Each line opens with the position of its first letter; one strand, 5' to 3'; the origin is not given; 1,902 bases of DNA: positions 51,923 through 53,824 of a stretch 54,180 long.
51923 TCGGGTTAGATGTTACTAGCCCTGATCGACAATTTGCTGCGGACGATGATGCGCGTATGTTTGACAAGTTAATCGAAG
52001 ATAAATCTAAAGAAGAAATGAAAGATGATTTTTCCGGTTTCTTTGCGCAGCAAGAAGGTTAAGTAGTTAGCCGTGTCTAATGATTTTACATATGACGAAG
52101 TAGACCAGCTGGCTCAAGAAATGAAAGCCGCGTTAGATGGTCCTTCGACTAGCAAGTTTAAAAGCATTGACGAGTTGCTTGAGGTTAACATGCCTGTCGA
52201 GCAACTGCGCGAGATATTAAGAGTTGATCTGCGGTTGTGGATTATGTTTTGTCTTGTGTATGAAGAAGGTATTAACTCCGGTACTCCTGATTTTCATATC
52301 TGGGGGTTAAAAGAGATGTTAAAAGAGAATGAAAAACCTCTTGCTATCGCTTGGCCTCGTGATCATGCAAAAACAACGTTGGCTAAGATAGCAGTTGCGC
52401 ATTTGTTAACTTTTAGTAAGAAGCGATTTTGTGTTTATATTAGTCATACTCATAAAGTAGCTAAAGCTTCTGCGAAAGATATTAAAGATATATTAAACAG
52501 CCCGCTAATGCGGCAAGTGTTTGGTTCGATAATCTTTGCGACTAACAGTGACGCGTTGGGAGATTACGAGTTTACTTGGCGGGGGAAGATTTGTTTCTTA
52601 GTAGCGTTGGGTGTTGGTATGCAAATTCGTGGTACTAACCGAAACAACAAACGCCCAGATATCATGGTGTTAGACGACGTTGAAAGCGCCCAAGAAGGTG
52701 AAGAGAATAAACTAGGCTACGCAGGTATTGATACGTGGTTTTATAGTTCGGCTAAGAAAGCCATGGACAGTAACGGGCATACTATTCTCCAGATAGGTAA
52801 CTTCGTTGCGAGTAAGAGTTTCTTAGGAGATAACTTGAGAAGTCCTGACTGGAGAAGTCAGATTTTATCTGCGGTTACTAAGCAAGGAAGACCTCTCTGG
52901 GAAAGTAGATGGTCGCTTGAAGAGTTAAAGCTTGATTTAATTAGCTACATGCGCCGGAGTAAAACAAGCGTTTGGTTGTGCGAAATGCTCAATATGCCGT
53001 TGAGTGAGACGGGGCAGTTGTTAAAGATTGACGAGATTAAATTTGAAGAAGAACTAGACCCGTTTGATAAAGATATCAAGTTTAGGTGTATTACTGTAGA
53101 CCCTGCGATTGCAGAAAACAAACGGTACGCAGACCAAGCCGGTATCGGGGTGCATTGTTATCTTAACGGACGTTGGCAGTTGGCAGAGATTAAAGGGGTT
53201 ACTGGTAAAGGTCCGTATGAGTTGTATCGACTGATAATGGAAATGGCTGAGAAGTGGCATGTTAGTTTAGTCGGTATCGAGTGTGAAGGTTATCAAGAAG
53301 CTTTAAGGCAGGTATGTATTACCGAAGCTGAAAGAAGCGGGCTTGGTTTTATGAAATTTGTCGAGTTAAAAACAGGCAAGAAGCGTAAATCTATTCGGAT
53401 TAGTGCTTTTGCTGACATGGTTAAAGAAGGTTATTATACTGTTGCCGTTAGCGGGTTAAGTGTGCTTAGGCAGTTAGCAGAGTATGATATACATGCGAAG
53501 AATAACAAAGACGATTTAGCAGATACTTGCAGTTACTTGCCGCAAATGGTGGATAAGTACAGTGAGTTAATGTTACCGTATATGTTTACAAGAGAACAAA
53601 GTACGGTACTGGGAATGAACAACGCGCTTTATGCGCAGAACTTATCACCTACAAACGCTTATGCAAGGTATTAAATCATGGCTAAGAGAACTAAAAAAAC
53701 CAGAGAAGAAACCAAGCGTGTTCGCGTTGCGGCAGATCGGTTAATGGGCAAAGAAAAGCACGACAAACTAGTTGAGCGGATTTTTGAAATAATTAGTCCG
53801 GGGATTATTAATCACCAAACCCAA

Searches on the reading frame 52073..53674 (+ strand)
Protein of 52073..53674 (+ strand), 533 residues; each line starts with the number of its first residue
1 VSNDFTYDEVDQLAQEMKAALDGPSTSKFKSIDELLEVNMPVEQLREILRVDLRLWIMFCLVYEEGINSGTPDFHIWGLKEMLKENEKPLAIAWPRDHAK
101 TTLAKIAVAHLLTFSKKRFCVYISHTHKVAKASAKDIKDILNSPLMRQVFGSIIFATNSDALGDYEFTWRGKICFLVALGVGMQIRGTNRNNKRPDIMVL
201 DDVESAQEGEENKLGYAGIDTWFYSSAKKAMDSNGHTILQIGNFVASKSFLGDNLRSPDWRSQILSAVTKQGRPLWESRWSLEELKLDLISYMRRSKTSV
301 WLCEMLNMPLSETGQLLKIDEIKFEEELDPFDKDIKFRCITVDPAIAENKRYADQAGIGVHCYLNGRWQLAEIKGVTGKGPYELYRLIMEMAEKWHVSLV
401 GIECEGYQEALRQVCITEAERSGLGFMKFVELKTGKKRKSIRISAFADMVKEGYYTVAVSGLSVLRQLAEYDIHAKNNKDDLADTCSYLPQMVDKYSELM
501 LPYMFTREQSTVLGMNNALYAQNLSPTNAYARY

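Call 22: search_protein_families(library=phrogs, proteins=[window:52073-53674:+])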
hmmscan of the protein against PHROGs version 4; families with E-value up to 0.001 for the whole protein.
window:52073-53674:+ (533 aa): 4 families
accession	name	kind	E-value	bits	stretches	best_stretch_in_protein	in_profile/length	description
phrog_38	-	head and packaging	2.6e-53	182.8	1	9-494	233-704/760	terminase large subunit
phrog_4758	-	head and packaging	3.4e-10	40.7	1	79-241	49-204/243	terminase large subunit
phrog_14112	-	unknown function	9.2e-06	26.3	1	88-207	103-224/247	-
phrog_5573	-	head and packaging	0.00014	22.4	1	259-487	11-228/250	terminase large subunit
